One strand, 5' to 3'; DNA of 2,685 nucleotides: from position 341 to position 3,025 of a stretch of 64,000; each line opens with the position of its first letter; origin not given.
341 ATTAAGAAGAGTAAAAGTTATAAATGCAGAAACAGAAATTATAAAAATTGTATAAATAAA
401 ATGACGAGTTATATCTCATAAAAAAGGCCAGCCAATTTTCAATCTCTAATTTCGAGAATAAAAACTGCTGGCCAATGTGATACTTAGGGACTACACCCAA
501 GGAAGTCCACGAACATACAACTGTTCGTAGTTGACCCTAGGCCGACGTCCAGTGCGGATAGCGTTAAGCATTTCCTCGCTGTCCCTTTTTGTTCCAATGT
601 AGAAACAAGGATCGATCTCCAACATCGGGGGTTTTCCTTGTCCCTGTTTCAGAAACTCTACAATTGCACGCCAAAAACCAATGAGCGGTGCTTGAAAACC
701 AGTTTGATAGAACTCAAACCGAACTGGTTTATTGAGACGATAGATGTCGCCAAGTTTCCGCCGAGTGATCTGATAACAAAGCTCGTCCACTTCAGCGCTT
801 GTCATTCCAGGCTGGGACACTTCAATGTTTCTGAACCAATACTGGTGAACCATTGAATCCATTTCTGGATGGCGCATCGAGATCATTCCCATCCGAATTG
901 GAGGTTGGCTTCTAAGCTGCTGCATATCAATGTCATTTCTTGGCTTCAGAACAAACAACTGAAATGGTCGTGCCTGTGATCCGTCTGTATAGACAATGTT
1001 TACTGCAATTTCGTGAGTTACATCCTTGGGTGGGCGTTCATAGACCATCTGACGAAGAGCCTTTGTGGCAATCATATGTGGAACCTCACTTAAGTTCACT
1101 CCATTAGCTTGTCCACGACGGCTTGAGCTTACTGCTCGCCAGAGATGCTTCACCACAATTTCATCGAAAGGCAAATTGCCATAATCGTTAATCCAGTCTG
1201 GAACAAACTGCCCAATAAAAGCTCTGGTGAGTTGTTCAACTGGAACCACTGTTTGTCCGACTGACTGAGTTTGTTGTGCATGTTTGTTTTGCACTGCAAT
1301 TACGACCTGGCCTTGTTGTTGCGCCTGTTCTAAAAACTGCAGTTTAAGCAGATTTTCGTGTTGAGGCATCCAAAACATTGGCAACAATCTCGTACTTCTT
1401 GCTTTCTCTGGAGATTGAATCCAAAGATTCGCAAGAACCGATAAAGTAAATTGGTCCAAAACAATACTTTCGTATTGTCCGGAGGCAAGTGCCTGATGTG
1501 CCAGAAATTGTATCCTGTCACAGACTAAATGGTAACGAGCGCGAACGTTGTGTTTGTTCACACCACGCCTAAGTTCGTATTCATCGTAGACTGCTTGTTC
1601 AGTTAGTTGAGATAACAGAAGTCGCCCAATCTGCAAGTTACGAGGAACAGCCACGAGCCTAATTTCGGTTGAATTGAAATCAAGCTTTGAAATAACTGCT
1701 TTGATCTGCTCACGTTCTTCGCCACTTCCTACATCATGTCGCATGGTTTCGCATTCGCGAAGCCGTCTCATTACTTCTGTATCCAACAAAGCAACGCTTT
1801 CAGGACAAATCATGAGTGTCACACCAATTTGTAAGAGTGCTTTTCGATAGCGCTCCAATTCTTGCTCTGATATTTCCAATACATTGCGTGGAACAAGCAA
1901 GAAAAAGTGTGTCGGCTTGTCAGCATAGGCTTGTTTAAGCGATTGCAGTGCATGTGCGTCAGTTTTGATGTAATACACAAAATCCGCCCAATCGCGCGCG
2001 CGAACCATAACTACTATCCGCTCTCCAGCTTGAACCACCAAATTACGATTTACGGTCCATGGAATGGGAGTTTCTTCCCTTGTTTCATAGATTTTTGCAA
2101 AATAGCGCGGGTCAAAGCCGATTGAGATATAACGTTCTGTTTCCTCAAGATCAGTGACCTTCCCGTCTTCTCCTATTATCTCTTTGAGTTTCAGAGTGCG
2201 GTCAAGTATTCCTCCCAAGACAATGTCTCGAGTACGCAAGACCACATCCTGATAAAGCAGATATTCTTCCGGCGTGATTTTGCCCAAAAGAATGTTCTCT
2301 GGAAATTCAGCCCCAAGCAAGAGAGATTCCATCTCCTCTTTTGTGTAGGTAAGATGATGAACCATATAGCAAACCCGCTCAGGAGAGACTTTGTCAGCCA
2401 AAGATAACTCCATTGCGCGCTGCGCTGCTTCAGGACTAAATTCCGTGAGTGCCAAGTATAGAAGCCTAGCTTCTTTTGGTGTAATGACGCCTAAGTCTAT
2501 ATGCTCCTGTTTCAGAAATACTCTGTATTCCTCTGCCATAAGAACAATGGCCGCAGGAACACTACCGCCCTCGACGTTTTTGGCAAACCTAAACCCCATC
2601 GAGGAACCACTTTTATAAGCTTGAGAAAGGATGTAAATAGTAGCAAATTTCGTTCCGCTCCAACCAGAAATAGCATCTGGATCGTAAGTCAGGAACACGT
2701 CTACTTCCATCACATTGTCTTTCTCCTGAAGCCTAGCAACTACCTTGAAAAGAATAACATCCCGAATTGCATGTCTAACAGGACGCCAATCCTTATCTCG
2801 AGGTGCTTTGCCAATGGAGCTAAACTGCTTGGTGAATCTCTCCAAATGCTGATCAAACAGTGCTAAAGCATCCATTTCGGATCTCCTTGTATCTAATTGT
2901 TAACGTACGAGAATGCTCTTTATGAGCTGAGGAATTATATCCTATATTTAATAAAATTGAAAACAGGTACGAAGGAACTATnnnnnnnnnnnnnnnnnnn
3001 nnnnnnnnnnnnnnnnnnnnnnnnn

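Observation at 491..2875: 794-aa protein with no recognisable enzymatic motif and an internal repeat-like segment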

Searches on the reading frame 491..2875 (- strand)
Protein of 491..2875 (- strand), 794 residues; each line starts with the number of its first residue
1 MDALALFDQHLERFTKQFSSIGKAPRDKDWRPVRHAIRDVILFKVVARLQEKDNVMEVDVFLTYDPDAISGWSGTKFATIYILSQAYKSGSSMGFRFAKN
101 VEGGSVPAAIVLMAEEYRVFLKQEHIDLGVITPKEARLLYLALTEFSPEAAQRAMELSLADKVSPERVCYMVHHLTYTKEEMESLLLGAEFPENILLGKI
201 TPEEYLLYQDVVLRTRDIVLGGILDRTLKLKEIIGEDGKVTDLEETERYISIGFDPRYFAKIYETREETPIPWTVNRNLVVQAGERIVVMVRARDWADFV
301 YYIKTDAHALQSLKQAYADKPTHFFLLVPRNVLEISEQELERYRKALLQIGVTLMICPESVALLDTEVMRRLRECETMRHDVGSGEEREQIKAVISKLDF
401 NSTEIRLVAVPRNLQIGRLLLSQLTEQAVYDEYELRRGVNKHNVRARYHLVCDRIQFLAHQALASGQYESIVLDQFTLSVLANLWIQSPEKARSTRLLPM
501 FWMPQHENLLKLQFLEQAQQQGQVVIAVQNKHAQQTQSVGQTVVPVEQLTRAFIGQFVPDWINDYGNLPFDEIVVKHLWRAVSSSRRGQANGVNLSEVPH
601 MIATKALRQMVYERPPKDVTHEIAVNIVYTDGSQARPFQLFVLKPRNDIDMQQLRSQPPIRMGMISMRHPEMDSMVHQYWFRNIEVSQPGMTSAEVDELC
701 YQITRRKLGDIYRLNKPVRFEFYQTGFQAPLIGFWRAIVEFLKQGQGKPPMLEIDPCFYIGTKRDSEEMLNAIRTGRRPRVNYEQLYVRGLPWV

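Call 5: search_protein_families(library=pfam, proteins=[window:491-2875:-], max_evalue=0.01)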
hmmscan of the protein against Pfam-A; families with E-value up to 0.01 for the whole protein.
window:491-2875:- (794 aa): 0 families

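Call 6: search_protein_families(library=padloc, proteins=[window:491-2875:-], max_evalue=0.01)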
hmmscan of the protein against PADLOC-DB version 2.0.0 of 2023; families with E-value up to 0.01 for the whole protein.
window:491-2875:- (794 aa): 0 families

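Call 7: search_protein_families(library=ncbifam, proteins=[window:491-2875:-], max_evalue=0.01)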
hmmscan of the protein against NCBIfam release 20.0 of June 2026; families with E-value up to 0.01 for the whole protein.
window:491-2875:- (794 aa): 0 families

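Call 8: search_protein_families(library=phrogs, proteins=[window:491-2875:-], max_evalue=0.01)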
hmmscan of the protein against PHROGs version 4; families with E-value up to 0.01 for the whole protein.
window:491-2875:- (794 aa): 0 families

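Call 10: find_homologous_proteins(query=window:491-2875:-)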
Query window:491-2875:- (794 aa): 37 proteins with E <= 0.001 among 8000 candidates.
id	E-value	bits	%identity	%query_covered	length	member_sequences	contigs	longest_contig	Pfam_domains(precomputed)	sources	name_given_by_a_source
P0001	0.0e+0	1805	100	100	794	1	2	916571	-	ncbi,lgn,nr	ncbi:MAG: hypothetical protein HY044_01995 [Candidatus Woesebacteria bacterium]|nr:MAG: hypothetical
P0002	0.0e+0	1435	80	100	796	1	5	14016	-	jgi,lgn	-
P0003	0.0e+0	1425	78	100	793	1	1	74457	-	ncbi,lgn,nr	ncbi:MAG: hypothetical protein HY376_01070 [Candidatus Blackburnbacteria bacterium]|nr:hypothetical 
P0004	0.0e+0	1398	81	96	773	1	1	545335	-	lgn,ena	-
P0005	0.0e+0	1383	77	100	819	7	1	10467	-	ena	-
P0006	0.0e+0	1330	75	99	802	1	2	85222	-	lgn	-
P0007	0.0e+0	1303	73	100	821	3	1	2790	-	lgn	-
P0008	0.0e+0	1273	74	96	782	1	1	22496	-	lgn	-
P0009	0.0e+0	1244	69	99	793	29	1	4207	-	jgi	-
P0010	0.0e+0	1233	72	95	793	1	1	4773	-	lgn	-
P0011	0.0e+0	1225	71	95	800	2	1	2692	-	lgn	-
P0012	0.0e+0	1179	66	100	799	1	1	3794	-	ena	-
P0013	0.0e+0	1175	66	100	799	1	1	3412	-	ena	-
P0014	0.0e+0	1164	67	95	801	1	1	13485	-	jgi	-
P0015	0.0e+0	1162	65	100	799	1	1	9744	-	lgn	-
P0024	0.0e+0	1096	62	100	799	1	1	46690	-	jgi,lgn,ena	-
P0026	0.0e+0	1033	61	95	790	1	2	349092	-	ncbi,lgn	-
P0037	1.9e-49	187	34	48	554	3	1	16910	PF14567.12,PF09346.16,PF14568.12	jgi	-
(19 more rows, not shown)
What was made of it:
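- The protein is unusually well conserved, at 47-81% identity among about 33 homologues (call 10). The genome is small, with a 916-kb contig (call 10).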

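Call 11: search_solved_structures(query=window:494-2875:-, max_evalue=1)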
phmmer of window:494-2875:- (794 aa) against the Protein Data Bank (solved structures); distinct sequences matched with E-value up to 1: 0.

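Call 19: find_encoding_contigs(protein=P0003, flank=10000, max_places=3)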
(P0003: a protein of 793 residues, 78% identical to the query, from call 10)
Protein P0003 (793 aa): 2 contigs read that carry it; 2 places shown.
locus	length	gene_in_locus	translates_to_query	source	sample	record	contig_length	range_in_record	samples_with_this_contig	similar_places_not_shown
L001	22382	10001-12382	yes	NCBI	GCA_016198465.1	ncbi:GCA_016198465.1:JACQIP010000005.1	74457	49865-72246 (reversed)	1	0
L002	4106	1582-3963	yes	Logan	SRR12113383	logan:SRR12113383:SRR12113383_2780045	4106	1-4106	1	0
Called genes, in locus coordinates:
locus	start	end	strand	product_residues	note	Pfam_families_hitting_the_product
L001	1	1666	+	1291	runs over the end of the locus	PF13385:Laminin_G_3, PF02973:Sialidase (faint), PF13385:Laminin_G_3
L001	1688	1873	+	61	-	-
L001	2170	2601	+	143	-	PF00293:NUDIX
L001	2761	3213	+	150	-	PF00293:NUDIX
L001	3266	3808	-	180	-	-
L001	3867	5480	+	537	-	PF11814:DUF3335 (weak), PF13529:Peptidase_C39_2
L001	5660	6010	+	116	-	-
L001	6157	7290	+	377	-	PF02624:YcaO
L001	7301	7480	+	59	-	-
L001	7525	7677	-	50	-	-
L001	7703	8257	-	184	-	-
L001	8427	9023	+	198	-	-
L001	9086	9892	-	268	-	-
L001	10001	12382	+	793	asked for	-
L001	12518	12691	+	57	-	-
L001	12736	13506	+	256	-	PF03781:FGE-sulfatase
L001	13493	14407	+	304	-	PF03331:LpxC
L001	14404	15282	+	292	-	PF01427:Peptidase_M15 (faint)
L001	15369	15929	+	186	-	PF00293:NUDIX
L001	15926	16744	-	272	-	PF00696:AA_kinase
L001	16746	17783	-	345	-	PF00348:polyprenyl_synt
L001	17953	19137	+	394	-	PF00091:Tubulin, PF12327:FtsZ_C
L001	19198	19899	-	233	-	PF01797:Y1_Tnp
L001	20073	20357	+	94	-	-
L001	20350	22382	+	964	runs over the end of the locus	PF00133:tRNA-synt_1, PF09334:tRNA-synt_1g (faint), PF08264:Anticodon_1, PF19302:DUF5915 (weak)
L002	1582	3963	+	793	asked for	-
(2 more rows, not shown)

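Call 21: find_encoding_contigs(protein=P0004, flank=10000, max_places=2)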
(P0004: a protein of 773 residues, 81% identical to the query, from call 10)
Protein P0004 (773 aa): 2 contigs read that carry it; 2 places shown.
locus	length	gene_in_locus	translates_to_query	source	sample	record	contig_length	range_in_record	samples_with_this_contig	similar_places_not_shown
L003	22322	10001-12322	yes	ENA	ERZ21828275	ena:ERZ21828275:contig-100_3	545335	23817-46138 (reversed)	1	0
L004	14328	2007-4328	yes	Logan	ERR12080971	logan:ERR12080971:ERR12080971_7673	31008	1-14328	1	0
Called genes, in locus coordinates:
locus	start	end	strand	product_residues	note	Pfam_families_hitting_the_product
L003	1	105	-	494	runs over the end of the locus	PF02878:PGM_PMM_I, PF02879:PGM_PMM_II, PF02880:PGM_PMM_III, PF00408:PGM_PMM_IV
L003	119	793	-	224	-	-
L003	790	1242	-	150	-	PF18894:PhageMetallopep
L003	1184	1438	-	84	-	PF16325:Peptidase_U32_C (weak)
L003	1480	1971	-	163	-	PF02075:RuvC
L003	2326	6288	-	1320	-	PF00270:DEAD, PF00271:Helicase_C, PF00575:S1 (weak)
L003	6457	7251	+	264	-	-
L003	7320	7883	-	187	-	PF25135:DUF7822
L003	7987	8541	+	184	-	-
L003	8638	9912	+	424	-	-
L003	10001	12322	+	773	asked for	-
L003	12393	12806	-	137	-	PF01245:Ribosomal_L19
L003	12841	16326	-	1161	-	PF02811:PHP, PF07733:DNA_pol3_alpha, PF17657:DNA_pol3_finger, PF14579:HHH_6, PF01336:tRNA_anti-codon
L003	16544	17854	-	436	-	PF02934:GatB_N, PF02637:GatB_Yqey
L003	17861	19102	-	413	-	PF05977:MFS_3, PF07690:MFS_1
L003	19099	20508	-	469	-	PF01425:Amidase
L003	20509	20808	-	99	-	PF02686:GatC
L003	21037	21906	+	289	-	-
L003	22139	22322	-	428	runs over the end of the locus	PF04055:Radical_SAM, PF13353:Fer4_12 (faint)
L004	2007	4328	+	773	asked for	-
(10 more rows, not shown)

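Call 22: find_encoding_contigs(protein=P0026, flank=10000, max_places=2)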
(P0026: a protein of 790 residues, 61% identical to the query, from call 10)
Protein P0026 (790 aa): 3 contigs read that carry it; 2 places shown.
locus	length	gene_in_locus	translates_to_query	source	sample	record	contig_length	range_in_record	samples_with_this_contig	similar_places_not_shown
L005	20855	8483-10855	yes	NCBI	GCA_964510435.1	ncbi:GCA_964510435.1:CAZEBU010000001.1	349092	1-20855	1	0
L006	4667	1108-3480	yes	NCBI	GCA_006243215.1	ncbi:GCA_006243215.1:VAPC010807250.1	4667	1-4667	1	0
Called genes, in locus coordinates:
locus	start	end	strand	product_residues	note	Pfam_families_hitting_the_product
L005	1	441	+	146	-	?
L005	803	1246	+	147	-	-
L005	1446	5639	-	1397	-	PF00270:DEAD (weak), PF00271:Helicase_C, PF00575:S1, PF23459:S1_RRP5 (faint), PF00575:S1 (weak)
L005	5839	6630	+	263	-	-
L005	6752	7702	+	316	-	-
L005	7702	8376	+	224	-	-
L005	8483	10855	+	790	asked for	-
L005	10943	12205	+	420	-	PF21269:TreT_GT1, PF00534:Glycos_transf_1, PF13692:Glyco_trans_1_4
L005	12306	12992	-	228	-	-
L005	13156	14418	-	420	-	-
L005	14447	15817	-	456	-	-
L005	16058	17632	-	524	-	-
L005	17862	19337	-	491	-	PF01551:Peptidase_M23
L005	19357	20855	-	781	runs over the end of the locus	-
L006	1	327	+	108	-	?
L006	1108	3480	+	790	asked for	-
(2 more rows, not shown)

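Call 26: find_encoding_contigs(protein=P0037, flank=10000, max_places=3)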
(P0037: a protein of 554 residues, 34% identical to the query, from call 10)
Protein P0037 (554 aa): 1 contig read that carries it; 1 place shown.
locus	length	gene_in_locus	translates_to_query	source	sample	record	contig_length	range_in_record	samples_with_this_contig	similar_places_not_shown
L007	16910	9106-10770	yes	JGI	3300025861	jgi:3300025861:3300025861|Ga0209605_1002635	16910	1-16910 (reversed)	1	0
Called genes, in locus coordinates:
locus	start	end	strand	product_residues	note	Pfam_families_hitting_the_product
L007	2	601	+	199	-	?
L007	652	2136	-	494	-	-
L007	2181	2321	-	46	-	-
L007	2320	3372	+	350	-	-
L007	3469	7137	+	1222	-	PF19587:DUF6094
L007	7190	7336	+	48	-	-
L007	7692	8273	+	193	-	-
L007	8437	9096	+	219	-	-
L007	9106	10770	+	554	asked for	PF14567:SUKH_5, PF09346:SMI1_KNR4, PF14568:SUKH_6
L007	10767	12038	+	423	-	-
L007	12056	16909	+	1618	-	?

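Call 28: find_encoding_contigs(protein=P0024, flank=10000, max_places=2)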
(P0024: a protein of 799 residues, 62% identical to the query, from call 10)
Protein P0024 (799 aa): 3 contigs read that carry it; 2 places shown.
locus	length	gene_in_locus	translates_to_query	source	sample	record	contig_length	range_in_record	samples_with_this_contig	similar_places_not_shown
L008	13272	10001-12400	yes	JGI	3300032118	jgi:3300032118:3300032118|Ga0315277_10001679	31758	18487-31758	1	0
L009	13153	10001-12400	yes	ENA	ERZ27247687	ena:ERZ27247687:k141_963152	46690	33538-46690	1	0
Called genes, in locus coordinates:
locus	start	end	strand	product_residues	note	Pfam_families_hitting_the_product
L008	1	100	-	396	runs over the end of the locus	-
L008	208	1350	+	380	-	PF00704:Glyco_hydro_18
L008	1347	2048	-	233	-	PF17936:Big_6 (weak), PF19077:Big_13 (weak), PF13750:Big_3_3 (weak), PF09136:Glucodextran_B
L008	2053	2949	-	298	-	PF00483:NTP_transferase, PF12804:NTP_transf_3 (faint)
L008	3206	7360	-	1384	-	PF00270:DEAD, PF00271:Helicase_C (weak), PF00575:S1 (weak), PF23459:S1_RRP5 (weak)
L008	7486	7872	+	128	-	-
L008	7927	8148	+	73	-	-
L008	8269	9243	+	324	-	-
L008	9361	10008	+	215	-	-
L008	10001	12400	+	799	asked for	-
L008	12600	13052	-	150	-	PF01476:LysM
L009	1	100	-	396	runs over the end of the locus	-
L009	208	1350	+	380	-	PF00704:Glyco_hydro_18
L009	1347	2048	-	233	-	PF17936:Big_6 (weak), PF19077:Big_13 (weak), PF13750:Big_3_3 (weak), PF09136:Glucodextran_B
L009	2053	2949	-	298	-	PF00483:NTP_transferase, PF12804:NTP_transf_3 (faint)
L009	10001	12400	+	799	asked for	-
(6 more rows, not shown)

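Call 29: find_encoding_contigs(protein=P0006, flank=10000, max_places=2)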
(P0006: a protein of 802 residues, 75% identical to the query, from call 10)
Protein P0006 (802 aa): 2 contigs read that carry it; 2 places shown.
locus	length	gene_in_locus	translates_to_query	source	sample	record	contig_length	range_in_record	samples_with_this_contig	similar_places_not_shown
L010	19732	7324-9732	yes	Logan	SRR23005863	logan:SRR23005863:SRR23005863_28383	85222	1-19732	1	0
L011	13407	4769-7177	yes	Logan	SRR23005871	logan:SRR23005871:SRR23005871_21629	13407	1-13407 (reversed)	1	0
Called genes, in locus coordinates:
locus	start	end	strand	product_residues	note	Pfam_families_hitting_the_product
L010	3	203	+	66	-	?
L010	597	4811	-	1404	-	PF00270:DEAD, PF00271:Helicase_C, PF23459:S1_RRP5 (faint), PF00575:S1 (weak)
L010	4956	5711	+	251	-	-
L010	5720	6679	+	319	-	-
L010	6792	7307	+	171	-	-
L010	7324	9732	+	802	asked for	-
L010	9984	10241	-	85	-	-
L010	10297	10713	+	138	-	-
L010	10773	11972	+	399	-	-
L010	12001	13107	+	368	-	PF01926:MMR_HSR1, PF02421:FeoB_N (weak), PF06071:YchF-GTPase_C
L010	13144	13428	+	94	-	PF01250:Ribosomal_S6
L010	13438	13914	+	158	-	PF00436:SSB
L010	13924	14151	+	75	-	PF01084:Ribosomal_S18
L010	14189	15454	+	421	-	PF22694:CtpB_N-like (weak), PF17820:PDZ_6, PF03572:Peptidase_S41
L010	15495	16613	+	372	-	PF00089:Trypsin, PF13365:Trypsin_2, PF00595:PDZ (faint), PF13180:PDZ_2, PF17820:PDZ_6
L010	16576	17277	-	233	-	PF03462:PCRF, PF00472:RF-1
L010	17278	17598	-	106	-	PF01197:Ribosomal_L31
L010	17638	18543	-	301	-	PF00892:EamA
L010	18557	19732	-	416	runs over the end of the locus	PF00152:tRNA-synt_2 (faint), PF13393:tRNA-synt_His, PF03129:HGTP_anticodon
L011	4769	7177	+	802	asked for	-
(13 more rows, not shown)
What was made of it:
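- Five of the 6 distinct Woesebacteria-type contexts keep helicase + cluster + fused gene while the outer flanks differ (calls 21, 22, 28, 29).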
